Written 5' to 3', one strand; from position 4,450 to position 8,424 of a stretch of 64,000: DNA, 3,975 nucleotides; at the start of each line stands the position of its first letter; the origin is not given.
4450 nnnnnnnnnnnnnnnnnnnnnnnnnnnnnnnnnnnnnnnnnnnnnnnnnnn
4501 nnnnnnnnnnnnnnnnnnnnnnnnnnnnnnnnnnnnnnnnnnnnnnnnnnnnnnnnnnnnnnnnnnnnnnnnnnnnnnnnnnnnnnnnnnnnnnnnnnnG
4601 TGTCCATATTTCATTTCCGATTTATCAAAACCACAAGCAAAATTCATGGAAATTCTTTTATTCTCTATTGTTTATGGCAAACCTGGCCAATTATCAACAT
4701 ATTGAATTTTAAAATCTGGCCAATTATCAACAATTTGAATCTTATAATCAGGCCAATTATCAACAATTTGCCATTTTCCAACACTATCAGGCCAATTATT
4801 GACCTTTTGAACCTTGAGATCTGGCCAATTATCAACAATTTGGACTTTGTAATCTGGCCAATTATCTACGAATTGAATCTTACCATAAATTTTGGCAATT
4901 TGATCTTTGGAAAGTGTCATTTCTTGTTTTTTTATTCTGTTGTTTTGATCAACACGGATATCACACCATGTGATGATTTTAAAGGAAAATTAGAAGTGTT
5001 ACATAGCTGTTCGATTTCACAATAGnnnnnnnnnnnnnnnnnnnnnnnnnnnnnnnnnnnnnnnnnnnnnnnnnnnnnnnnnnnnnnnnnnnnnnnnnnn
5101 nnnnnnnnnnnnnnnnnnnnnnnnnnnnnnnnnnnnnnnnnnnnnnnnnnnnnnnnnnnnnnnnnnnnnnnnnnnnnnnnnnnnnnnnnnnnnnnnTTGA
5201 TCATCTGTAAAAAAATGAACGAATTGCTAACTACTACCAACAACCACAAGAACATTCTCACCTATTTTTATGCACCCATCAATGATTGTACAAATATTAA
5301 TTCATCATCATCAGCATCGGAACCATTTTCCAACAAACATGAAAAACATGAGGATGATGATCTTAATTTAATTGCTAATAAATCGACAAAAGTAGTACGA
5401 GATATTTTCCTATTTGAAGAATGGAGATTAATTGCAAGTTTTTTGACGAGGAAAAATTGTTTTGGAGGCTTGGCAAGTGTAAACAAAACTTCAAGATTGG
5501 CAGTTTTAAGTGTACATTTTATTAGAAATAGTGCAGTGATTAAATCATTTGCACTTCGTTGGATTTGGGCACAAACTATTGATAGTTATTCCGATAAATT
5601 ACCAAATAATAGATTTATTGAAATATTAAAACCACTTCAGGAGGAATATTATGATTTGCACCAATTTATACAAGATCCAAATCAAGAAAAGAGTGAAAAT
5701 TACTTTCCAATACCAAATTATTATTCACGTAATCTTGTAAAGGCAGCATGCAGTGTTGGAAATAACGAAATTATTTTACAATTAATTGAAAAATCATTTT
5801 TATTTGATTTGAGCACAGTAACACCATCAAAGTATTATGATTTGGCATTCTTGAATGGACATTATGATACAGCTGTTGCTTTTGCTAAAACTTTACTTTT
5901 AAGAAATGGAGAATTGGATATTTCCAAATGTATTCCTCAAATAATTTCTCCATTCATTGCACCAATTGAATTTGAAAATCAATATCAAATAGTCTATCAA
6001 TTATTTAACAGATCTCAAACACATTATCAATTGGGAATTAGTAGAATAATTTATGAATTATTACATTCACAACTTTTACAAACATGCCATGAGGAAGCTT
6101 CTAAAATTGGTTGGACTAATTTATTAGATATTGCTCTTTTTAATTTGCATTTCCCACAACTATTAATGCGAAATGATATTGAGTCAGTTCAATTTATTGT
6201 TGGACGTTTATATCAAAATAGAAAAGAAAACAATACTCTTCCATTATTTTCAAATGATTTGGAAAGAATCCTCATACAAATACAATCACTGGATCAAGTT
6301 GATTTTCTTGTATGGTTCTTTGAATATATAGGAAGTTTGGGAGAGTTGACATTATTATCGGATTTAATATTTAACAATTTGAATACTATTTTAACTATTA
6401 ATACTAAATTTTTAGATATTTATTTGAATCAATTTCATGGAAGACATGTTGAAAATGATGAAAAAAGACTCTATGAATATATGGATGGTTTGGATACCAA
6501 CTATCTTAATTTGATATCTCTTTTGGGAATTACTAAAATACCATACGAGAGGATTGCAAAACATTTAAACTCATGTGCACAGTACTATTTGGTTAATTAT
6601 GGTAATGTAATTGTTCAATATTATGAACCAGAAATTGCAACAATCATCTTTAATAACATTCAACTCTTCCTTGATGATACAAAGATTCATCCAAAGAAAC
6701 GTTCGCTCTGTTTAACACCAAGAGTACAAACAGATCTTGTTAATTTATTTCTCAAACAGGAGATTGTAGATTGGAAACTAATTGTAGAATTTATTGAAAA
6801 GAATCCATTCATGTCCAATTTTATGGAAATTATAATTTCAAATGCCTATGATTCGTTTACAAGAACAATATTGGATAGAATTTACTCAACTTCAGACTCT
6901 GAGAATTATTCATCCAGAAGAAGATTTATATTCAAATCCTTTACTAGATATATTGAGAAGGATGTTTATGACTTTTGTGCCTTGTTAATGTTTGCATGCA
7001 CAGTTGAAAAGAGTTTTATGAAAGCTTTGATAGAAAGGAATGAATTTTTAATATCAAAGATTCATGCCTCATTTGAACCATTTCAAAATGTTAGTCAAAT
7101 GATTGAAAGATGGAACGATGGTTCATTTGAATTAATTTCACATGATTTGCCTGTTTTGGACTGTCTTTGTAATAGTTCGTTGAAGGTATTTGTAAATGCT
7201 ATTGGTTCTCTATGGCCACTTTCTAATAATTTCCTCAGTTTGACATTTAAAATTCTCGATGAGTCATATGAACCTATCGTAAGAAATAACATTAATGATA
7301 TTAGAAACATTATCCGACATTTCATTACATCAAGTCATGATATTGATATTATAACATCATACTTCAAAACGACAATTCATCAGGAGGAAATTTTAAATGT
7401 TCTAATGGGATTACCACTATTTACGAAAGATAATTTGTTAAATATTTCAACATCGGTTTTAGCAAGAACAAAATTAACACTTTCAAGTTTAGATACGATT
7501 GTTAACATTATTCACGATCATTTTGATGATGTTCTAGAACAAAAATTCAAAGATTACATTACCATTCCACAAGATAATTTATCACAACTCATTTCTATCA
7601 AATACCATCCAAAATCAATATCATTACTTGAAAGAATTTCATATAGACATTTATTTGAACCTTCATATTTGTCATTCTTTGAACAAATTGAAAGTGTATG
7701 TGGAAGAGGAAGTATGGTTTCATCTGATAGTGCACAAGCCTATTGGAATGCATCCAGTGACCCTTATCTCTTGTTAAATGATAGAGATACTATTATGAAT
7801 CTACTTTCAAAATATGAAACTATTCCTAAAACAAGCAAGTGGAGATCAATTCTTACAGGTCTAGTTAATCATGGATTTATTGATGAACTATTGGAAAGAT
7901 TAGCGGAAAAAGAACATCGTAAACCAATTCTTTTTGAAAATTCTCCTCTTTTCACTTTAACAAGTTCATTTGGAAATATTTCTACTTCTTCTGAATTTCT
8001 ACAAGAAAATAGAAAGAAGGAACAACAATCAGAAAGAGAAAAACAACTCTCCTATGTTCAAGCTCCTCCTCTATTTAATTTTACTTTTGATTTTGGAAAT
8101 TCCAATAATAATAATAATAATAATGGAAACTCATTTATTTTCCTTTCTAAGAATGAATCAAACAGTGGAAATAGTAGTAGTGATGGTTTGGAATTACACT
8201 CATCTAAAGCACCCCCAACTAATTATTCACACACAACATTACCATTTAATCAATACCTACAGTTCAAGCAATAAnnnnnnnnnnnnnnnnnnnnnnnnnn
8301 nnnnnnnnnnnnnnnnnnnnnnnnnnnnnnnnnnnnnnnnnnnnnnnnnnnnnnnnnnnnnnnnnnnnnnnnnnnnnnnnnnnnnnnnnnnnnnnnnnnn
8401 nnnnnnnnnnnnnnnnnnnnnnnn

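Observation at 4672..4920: Small ORF made of seven 11-residue tandem repeats ([KQ].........[YF]K) that looks protein-constrained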

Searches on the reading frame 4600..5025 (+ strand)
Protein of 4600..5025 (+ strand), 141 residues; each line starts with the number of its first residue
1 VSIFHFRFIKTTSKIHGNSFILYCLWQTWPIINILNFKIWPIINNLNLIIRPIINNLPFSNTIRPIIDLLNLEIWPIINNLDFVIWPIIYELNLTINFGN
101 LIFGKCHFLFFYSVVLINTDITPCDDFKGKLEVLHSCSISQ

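Call 4: search_protein_families(library=pfam, proteins=[window:4600-5025:+], max_evalue=1)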
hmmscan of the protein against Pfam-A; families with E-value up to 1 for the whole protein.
window:4600-5025:+ (141 aa): 0 families

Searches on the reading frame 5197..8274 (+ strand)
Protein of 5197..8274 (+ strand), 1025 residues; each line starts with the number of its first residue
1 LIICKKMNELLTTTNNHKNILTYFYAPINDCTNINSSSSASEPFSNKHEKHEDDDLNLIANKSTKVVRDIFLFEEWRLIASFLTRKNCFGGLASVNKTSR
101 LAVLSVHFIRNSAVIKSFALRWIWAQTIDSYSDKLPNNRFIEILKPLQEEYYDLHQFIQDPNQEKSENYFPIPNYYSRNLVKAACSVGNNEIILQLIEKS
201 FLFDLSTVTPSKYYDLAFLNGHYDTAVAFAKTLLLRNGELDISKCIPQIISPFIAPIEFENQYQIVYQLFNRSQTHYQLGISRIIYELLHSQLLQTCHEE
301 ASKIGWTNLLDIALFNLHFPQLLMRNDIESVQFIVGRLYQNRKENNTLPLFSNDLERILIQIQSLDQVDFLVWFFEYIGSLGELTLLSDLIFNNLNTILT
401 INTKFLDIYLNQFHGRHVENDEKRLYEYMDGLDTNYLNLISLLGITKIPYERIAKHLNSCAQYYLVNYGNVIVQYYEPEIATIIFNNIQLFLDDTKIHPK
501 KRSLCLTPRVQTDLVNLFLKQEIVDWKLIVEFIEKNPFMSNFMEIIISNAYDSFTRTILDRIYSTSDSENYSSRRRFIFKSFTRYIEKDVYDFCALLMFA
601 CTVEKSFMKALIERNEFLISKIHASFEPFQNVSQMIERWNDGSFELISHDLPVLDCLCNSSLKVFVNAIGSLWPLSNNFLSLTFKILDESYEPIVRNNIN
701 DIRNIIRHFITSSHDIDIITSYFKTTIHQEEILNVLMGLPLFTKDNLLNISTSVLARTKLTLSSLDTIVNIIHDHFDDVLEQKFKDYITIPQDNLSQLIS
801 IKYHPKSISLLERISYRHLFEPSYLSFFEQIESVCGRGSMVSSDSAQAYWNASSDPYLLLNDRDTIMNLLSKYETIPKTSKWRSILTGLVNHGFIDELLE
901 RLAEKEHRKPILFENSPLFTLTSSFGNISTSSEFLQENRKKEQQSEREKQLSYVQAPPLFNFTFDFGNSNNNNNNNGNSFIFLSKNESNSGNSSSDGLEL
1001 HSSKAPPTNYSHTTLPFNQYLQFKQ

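Call 4: search_protein_families(library=pfam, proteins=[window:5197-8274:+], max_evalue=1)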
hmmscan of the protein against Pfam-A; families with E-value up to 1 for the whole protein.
window:5197-8274:+ (1025 aa): 1 family
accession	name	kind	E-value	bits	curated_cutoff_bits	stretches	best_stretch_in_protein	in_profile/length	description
PF19047.5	HOOK_N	-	0.15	12.2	23.5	1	741-788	42-89/146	HOOK domain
